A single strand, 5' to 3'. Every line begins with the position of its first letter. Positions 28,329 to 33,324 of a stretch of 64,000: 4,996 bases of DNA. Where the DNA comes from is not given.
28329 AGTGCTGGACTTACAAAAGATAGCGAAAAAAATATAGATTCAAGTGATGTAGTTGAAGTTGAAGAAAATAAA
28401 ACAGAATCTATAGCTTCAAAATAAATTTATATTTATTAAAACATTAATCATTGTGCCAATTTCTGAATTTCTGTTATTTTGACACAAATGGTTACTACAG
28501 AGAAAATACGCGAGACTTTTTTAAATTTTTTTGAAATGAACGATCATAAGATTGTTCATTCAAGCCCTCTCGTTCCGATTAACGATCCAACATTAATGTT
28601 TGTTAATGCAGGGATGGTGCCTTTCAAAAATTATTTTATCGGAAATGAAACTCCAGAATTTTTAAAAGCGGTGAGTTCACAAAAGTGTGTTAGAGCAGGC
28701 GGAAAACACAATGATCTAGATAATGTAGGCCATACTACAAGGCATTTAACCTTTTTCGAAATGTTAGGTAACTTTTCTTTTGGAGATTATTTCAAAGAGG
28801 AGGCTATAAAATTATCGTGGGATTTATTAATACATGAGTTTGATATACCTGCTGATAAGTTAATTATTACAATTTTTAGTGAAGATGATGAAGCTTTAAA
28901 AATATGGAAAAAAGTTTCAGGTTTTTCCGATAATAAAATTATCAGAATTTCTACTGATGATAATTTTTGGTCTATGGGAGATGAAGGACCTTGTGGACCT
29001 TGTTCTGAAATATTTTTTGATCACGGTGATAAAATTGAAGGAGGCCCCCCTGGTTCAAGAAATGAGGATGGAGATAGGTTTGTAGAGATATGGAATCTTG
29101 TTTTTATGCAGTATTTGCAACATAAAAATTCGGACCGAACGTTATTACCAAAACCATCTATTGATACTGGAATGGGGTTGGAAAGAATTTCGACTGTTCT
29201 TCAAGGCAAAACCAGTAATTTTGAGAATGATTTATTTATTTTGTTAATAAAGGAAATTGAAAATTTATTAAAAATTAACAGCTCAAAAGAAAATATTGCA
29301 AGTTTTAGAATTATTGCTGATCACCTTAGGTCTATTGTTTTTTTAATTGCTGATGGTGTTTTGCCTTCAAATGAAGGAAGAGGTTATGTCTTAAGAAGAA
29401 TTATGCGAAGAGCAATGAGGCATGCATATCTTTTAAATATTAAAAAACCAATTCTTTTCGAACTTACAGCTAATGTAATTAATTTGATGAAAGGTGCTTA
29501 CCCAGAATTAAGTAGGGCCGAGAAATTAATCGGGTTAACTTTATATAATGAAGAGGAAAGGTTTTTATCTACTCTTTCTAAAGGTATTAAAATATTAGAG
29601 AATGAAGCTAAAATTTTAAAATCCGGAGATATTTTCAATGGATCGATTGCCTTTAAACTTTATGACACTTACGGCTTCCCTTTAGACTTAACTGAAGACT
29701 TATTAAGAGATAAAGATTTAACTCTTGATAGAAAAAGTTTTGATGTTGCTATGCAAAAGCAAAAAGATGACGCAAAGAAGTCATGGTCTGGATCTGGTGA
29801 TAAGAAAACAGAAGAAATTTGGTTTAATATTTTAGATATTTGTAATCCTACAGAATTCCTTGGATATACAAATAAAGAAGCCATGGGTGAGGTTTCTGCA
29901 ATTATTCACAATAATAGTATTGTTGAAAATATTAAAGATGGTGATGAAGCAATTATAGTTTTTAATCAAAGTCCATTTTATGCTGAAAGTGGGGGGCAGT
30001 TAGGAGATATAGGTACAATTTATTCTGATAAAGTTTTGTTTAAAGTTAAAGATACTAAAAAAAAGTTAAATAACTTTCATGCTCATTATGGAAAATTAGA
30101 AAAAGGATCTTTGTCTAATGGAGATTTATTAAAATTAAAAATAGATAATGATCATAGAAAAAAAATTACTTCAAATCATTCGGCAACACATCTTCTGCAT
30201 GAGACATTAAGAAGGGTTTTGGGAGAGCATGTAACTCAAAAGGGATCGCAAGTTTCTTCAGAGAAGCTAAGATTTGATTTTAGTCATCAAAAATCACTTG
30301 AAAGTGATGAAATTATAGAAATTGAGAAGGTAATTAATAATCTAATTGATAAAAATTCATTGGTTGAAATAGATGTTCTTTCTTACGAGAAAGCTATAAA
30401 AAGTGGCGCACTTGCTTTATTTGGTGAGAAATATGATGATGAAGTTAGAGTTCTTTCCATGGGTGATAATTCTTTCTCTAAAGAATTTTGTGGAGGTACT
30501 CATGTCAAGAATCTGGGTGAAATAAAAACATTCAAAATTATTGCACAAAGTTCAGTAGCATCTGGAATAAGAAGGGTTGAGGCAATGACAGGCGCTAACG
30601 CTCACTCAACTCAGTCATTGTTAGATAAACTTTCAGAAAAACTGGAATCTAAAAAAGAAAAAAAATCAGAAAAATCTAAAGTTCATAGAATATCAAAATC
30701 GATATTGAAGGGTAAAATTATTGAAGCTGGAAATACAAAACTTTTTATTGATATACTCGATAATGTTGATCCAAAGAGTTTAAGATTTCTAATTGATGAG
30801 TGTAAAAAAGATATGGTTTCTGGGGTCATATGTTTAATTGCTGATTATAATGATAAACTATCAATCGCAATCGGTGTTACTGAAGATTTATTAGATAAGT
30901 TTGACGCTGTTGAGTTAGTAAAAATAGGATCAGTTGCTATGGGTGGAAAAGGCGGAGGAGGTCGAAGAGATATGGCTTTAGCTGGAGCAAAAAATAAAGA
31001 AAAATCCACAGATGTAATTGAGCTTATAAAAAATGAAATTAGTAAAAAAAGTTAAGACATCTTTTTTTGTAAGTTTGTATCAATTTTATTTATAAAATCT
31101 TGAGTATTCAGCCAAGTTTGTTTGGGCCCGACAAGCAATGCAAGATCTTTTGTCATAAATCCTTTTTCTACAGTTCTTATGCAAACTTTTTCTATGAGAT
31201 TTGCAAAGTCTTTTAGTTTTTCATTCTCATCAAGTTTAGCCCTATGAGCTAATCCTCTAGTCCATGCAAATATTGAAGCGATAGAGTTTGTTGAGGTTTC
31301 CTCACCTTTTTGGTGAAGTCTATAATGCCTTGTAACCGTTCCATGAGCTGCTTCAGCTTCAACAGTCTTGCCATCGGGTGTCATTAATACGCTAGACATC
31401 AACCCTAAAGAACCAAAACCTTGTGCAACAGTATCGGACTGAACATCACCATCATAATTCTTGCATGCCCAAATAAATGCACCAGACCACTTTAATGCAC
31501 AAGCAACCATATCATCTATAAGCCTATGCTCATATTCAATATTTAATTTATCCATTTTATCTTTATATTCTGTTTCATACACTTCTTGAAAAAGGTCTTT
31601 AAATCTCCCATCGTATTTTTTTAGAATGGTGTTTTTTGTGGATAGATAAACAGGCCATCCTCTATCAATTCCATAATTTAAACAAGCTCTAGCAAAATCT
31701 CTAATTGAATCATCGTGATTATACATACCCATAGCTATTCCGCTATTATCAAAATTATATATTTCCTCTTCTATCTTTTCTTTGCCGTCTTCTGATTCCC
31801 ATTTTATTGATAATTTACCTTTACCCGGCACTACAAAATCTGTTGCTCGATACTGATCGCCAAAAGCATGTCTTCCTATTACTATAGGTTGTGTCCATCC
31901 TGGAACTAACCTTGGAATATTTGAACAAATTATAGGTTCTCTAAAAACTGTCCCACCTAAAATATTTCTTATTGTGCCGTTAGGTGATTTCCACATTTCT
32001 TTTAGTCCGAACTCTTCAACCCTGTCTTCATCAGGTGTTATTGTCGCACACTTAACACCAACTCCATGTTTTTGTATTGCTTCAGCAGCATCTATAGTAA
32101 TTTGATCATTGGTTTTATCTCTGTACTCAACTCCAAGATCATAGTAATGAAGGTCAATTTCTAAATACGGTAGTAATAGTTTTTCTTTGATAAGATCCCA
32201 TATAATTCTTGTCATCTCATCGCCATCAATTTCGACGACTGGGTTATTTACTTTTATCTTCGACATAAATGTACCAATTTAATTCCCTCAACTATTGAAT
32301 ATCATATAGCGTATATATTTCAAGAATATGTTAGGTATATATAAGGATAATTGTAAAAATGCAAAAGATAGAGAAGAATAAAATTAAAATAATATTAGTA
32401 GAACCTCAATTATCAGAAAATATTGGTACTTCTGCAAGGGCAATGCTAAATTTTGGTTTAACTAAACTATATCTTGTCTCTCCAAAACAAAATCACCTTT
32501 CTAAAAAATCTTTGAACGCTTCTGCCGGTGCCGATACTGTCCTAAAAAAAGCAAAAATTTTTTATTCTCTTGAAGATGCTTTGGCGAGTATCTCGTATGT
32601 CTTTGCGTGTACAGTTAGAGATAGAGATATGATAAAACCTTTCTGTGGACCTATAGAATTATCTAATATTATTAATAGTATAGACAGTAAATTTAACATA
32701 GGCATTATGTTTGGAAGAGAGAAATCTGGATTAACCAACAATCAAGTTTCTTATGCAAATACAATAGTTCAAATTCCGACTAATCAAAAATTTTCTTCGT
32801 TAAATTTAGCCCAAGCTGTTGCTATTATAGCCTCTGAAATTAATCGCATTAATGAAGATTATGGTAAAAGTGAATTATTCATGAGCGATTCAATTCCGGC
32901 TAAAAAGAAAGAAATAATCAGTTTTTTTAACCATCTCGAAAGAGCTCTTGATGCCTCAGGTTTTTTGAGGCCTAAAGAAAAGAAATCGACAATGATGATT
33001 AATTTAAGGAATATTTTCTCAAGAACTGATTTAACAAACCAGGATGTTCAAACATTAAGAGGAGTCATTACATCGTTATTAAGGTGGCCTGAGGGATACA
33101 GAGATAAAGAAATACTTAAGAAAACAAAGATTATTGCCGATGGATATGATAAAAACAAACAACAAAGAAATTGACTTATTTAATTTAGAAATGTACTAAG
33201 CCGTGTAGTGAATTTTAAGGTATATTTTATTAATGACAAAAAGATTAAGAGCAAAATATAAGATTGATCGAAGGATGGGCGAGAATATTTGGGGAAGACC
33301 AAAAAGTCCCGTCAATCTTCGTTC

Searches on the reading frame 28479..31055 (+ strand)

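Call 11: search_protein_families(library=pfam, proteins=[window:28479-31055:+])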
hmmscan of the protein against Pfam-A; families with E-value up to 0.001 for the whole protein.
window:28479-31055:+ (858 aa): 3 families
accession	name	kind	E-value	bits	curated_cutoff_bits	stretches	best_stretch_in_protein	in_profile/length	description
PF01411.24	tRNA-synt_2c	-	1.3e-208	694.5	30.3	1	9-558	1-551/552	tRNA synthetases class II (A)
PF07973.19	tRNA_SAD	-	5.2e-16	58.8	24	1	656-701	1-44/44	Threonyl and Alanyl tRNA synthetase second additional domain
PF02272.25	DHHA1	-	1.8e-10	41.6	25.9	1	752-855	1-101/102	DHHA1 domain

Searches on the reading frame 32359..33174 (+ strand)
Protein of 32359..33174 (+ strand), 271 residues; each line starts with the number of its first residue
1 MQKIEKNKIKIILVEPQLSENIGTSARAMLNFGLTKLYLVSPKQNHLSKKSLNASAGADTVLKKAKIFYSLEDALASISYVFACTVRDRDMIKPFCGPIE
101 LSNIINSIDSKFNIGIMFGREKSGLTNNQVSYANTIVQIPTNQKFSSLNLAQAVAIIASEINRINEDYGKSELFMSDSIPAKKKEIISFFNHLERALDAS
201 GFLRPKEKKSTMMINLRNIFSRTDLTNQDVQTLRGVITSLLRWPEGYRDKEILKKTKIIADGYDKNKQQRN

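Call 23: search_protein_families(library=pfam, proteins=[window:32359-33174:+], max_evalue=0.00001)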
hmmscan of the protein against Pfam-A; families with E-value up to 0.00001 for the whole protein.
window:32359-33174:+ (271 aa): 1 family
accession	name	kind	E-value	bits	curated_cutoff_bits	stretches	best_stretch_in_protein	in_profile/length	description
PF00588.24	SpoU_methylase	-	5.4e-26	91.8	29.7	1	9-158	2-141/142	SpoU rRNA Methylase family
